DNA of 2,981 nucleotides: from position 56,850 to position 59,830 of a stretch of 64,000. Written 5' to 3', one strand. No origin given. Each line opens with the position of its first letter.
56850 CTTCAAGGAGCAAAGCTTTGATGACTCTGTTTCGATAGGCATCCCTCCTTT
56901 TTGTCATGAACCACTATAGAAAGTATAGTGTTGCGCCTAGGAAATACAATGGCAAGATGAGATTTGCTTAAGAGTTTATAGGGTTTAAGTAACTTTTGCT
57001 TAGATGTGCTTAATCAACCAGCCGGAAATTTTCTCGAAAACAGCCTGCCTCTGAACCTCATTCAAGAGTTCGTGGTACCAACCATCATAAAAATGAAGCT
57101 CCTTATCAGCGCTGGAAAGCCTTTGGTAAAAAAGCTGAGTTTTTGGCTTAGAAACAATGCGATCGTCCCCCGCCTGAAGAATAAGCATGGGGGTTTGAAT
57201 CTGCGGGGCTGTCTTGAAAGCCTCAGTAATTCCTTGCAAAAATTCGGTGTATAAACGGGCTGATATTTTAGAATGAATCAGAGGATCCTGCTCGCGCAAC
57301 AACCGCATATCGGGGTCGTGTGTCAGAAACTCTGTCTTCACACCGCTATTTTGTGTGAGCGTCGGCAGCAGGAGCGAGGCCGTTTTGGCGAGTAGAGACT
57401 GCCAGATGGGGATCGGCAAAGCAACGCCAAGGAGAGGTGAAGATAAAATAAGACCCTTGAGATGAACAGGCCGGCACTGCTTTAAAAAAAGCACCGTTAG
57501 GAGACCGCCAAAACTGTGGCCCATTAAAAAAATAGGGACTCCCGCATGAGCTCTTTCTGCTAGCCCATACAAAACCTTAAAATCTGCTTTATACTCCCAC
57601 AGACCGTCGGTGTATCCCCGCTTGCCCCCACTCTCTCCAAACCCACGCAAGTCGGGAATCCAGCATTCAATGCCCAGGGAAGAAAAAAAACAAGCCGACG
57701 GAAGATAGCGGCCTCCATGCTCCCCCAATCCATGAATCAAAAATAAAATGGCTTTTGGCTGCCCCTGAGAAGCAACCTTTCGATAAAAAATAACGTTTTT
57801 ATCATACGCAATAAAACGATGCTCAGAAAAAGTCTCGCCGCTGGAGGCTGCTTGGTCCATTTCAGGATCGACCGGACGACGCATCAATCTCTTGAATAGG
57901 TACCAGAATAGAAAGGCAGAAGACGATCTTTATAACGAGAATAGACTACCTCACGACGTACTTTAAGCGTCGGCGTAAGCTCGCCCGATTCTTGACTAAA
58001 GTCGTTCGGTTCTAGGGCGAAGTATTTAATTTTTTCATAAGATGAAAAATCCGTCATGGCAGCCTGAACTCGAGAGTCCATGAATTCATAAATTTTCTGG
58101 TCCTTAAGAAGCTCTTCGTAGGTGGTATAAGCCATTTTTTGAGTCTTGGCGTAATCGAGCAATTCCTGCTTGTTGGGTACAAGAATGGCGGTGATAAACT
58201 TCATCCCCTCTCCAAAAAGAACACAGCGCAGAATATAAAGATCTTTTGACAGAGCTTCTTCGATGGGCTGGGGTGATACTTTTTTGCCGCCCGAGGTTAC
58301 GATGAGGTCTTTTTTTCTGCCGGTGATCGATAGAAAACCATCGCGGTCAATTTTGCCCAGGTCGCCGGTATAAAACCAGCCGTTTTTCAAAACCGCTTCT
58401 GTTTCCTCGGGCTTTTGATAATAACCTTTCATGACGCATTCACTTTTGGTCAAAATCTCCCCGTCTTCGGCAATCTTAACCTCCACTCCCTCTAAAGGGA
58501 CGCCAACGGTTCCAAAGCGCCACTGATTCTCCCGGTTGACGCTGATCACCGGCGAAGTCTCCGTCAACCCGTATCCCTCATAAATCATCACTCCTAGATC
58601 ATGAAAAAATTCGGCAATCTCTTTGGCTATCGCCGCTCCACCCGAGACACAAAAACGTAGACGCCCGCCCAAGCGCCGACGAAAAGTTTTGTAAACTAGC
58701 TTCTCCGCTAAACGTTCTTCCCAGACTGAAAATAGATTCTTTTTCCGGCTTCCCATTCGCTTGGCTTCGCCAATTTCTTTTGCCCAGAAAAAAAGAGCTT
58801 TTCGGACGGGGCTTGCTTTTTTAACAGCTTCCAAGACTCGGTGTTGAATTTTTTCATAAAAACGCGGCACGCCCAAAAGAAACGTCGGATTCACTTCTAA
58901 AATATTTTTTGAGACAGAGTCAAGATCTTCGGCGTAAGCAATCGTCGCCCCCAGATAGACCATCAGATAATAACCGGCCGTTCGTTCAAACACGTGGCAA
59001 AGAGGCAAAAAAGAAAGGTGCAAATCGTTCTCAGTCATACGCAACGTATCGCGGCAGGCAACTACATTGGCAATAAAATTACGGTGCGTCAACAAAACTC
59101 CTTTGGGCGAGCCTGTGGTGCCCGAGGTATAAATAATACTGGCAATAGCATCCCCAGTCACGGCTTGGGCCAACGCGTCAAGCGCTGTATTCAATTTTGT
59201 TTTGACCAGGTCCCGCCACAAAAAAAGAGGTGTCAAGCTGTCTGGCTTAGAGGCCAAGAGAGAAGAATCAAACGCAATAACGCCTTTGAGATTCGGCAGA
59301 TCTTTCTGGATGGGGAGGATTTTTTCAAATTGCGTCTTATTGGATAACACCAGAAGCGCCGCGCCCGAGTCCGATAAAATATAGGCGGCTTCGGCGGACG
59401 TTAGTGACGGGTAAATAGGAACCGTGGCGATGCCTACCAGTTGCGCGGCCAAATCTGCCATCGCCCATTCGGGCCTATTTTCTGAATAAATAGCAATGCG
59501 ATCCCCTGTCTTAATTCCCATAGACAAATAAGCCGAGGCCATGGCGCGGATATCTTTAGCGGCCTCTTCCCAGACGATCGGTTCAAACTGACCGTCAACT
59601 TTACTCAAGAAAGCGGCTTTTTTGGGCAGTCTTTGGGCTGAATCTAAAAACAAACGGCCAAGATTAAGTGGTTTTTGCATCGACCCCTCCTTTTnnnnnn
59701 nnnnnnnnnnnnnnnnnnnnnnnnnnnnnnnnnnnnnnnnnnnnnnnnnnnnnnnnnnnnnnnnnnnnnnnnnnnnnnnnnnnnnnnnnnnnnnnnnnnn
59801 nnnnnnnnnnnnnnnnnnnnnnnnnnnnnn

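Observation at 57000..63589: Three tandem PilZ genes feeding into a cNMP-binding patatin phospholipase / acyl-CoA ligase / lysophospholipase operon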

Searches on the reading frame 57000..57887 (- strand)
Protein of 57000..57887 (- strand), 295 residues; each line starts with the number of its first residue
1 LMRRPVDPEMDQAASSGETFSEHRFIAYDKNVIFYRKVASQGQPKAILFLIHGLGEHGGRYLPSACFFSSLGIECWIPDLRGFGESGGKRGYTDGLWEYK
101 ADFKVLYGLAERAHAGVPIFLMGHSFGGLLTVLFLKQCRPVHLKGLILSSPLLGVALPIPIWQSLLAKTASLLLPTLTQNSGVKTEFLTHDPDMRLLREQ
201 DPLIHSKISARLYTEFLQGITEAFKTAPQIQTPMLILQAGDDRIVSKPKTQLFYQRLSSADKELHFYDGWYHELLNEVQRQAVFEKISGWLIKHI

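Call 3: search_protein_families(library=pfam, proteins=[window:57000-57887:-], max_evalue=0.01)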
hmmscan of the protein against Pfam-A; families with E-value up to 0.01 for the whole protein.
window:57000-57887:- (295 aa): 5 families
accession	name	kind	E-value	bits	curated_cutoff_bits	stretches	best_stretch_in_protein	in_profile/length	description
PF12146.15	Hydrolase_4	-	9.8e-67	225.2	27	1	43-278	2-238/239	Serine aminopeptidase, S33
PF12697.13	Abhydrolase_6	-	1.4e-13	52.4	26.3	1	48-284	1-215/217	Alpha/beta hydrolase family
PF00561.26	Abhydrolase_1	-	2.1e-13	50.9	25.8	1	48-274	3-240/245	alpha/beta hydrolase fold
PF01738.24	DLH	-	0.00064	19.8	21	1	224-280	136-194/217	Dienelactone hydrolase family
PF00326.27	Peptidase_S9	-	0.0016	18.4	22.6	0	227-294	142-209/213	Prolyl oligopeptidase family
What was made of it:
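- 57000..57887 (-): Monoacylglycerol-lipase / lysophospholipase-type alpha/beta hydrolase (294-295 aa). Motifs HG-x-GEH-x-GRY and G-H-S125-F-G. Its start overlaps the synthetase stop. Pfam Hydrolase_4 E=9.8e-67 (call 3).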

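Call 4: search_protein_families(library=ncbifam, proteins=[window:57000-57887:-], max_evalue=0.01)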
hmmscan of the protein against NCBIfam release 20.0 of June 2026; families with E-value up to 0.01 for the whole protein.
window:57000-57887:- (295 aa): 10 families
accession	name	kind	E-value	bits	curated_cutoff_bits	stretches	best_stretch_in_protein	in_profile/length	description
NF008019.0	PRK10749.1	equivalog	3.3e-14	52.6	362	2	21-163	31-176/335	lysophospholipase L2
NF052543.1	PhlpBipLPA4030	equivalog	1.3e-08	34.5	450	1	38-279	63-297/312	phospholipase BipL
NF047920.1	lactonase_UilS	equivalog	2.7e-07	30.6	400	1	225-290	214-280/285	UilS family quorum-quenching N-acyl-homoserine lactonase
TIGR01607.1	PST-A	paralog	2.7e-07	30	218.25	1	206-291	243-330/332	Plasmodium subtelomeric family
NF045948.1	ProImpepThrmp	equivalog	4.2e-07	29.7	500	1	32-165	12-142/291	proline iminopeptidase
TIGR01250.1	pro_imino_pep_2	subfamily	5.3e-07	29.5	167.65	1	24-155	5-133/288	proline iminopeptidase-family hydrolase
NF045945.1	ProImpepLactob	equivalog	7.5e-06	25.6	400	1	24-154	6-134/293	proline iminopeptidase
NF050089.1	i_nPHAscl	equivalog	0.00012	21.3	300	0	45-148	18-114/288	intracellular short-chain-length polyhydroxyalkanoate depolymerase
TIGR03695.1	menH_SHCHC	equivalog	0.0023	17.4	208.55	1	46-155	3-108/252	2-succinyl-6-hydroxy-2,4-cyclohexadiene-1-carboxylate synthase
NF041096.1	esterase_EstD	equivalog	0.0024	17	600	0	119-274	243-387/421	esterase EstD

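Call 36: search_protein_families(library=padloc, proteins=[window:57000-57887:-], max_evalue=0.01)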
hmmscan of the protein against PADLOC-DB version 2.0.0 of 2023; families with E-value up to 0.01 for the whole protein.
window:57000-57887:- (295 aa): 0 families

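Call 68: search_solved_structures(query=window:57000-57887:-, max_evalue=1e-10)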
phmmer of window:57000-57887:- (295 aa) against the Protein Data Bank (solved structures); distinct sequences matched with E-value up to 1e-10: 14.
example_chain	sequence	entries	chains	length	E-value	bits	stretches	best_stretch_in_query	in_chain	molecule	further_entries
9rhw_A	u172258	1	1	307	1.4e-35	126.1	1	19-293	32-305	Monoacylglycerol lipase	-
6eic_C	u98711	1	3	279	1.9e-35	125.7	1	24-293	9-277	Mycobacterium Tuberculosis Monoglyceride Lipase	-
7p0y_A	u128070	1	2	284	8.8e-35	123.5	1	19-293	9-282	Monoacylglycerol lipase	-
7ozm_A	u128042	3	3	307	9.7e-35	123.4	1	19-293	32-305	Monoacylglycerol lipase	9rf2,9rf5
6qe2_A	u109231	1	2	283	6.8e-33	117.3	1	45-294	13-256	Monoacylglycerol lipase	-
3pe6_A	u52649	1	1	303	4.7e-32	114.6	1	27-292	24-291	Monoglyceride lipase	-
5zun_A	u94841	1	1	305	4.7e-32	114.5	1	27-292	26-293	Monoglyceride lipase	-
7l4t_A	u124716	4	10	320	5.5e-32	114.3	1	27-292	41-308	Monoglyceride lipase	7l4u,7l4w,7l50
7prm_A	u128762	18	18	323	5.7e-32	114.3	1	27-292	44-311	Monoglyceride lipase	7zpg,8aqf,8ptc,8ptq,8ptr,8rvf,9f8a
3jw8_A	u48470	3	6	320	8.9e-32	113.6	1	27-292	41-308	MGLL protein | MONOGLYCERIDE LIPASE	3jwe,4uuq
3hju_A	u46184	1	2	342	1.1e-31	113.4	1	27-292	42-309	Monoglyceride lipase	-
6ax1_A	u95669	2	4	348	1.2e-31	113.2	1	28-292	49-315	Monoglyceride lipase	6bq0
4zwn_A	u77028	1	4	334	2.9e-14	56.1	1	43-294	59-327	Monoglyceride lipase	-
4zxf_A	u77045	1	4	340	3.1e-14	56.1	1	43-294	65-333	Monoglyceride lipase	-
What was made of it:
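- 57000..57887 (-): The best PDB matches are all monoacylglycerol lipases: M. tuberculosis 6eic 1.9e-35, human MGLL about 1e-32 (call 68).
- Checked: The hydrolase's closest solved relatives are monoacylglycerol lipases, not lysophospholipase L2 (call 68).
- The hydrolase is of the monoacylglycerol lipase family (call 68).
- Tried and rejected: Solved relatives are all monoacylglycerol lipases (call 68).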

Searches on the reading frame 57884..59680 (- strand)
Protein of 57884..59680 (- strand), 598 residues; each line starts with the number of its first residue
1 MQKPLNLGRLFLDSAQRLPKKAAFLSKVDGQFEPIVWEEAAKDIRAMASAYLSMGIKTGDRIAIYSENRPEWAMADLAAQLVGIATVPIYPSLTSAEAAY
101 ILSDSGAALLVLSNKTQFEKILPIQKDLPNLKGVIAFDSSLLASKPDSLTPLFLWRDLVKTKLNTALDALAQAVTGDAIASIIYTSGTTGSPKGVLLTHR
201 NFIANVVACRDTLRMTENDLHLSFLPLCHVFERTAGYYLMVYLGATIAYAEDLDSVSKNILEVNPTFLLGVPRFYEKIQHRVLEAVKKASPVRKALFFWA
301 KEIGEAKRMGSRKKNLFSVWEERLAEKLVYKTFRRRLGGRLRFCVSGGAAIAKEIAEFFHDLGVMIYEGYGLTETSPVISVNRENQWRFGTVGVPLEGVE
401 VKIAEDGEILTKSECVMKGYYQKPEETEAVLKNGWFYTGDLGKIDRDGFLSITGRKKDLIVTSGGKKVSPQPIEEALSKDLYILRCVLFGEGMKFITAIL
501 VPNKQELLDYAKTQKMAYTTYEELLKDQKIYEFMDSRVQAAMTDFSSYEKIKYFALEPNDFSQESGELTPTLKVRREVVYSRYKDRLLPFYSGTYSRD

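Call 3: search_protein_families(library=pfam, proteins=[window:57884-59680:-], max_evalue=0.01)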
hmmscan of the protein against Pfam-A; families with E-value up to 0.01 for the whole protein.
window:57884-59680:- (598 aa): 2 families
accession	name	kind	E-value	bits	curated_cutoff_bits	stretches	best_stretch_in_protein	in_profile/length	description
PF00501.34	AMP-binding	-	5.9e-79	266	29.9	1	13-421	3-384/384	AMP-binding enzyme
PF23562.2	AMP-binding_C_3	-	5.7e-09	36.8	20.8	1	458-592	2-121/124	AMP-binding enzyme C-terminal domain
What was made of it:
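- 57884..59680 (-): Long-chain-type acyl-CoA synthetase (598 aa). It starts 14 nt after the patatin stop codon. Pfam AMP-binding E=5.9e-79 plus AMP-binding_C_3 (call 3).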

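Call 4: search_protein_families(library=ncbifam, proteins=[window:57884-59680:-], max_evalue=0.01)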
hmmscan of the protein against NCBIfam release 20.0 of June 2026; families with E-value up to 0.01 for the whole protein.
window:57884-59680:- (598 aa): 103 families (the best 25 are shown)
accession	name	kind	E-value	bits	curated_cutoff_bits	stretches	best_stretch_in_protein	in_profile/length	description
NF038343.1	ligase_FadD11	exception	3.4e-96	322.9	950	1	28-591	22-581/585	fatty acid--CoA ligase FadD11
NF004837.0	PRK06187.1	subfamily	6.9e-82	275.4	476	2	2-293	5-289/531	long-chain-fatty-acid--CoA ligase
NF005801.1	PRK07656.1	equivalog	2.6e-64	217.7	657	2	33-288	25-277/500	FadD3 family acyl-CoA ligase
TIGR01923.1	menE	equivalog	3.8e-63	213.9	330.15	2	340-490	225-381/442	o-succinylbenzoate--CoA ligase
NF004114.0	PRK05605.1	equivalog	1.8e-61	208.2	766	2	341-518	340-534/575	long-chain-fatty-acid--CoA ligase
NF005702.0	PRK07514.1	subfamily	2.5e-59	201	558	2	331-481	262-424/506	malonyl-CoA synthase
NF009233.0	PRK12583.1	subfamily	2e-57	194.9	832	2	8-280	21-308/558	fatty acid CoA ligase family protein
NF006182.0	PRK08316.1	subfamily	1.9e-56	191.7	663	2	8-261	14-257/523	fatty acyl-CoA synthetase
NF002966.0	PRK03640.1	equivalog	1.7e-54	185.3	556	3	312-485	228-410/483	o-succinylbenzoate--CoA ligase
NF005714.0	PRK07529.1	subfamily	9.9e-54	182.7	632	2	341-479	340-497/640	acyl-CoA synthetase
NF004758.0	PRK06087.1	equivalog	1.6e-52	178.6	736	2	341-479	305-455/548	medium-chain fatty-acid--CoA ligase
NF004229.0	PRK05677.1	subfamily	4.1e-52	177.4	879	3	333-490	320-488/563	long-chain-fatty-acid--CoA ligase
NF005307.0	PRK06839.1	equivalog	1.9e-51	175.2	748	2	341-490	266-426/496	o-succinylbenzoate--CoA ligase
NF052269.1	Staph_lig_FadD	equivalog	7.9e-51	172.9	650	2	332-491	258-427/499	long-chain-fatty-acid--CoA ligase FadD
NF006523.0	PRK08974.1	equivalog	1.8e-50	171.6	884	3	339-490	325-487/561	long-chain-fatty-acid--CoA ligase FadD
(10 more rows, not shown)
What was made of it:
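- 57884..59680 (-): FadD11-like E=3.4e-96 over the full length, below its cut-off (call 4).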

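Call 36: search_protein_families(library=padloc, proteins=[window:57884-59680:-], max_evalue=0.01)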
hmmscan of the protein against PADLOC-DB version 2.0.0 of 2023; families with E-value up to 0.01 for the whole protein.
window:57884-59680:- (598 aa): 0 families

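Call 69: search_solved_structures(query=window:57884-59680:-, max_evalue=1e-30)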
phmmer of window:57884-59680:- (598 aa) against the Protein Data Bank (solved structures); distinct sequences matched with E-value up to 1e-30: 12.
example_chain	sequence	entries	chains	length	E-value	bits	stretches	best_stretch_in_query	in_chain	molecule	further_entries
5x8f_A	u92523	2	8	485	1e-36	129.8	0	339-483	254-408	2-succinylbenzoate--CoA ligase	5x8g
5buq_A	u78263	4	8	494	1.2e-36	129.5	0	338-481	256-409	2-succinylbenzoate--CoA ligase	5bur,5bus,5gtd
8wev_A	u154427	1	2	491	2.1e-34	122.1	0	340-490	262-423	Feruloyl-CoA Synthetase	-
8weu_A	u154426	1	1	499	2.2e-34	122.1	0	340-490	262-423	Fatty-acyl-CoA synthase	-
6qjz_A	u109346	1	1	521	6e-34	120.7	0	44-291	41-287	oxalyl CoA-synthetase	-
6k4c_A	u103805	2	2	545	4.3e-33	117.8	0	37-240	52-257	Ancestral luciferase AncLamp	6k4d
4fuq_A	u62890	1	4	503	1.1e-32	116.5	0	336-511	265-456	Malonyl CoA synthetase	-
4fut_A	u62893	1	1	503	1.1e-32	116.5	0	336-511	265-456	Malonyl CoA synthetase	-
3r44_A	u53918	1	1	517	3.7e-32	114.8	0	341-477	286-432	fatty acyl CoA synthetase FADD13 (FATTY-ACYL-CoA SYNTHETASE)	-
3nyq_A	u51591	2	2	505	4.9e-32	114.4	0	336-491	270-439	Malonyl-CoA Ligase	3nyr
4gxr_A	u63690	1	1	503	7.7e-32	113.7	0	336-479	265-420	Malonyl CoA synthetase, Benzoate-CoA ligase Chimeric protein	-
4gxq_A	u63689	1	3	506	9.2e-32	113.5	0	335-479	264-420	Malonyl CoA synthetase, Benzoate-CoA ligase Chimeric protein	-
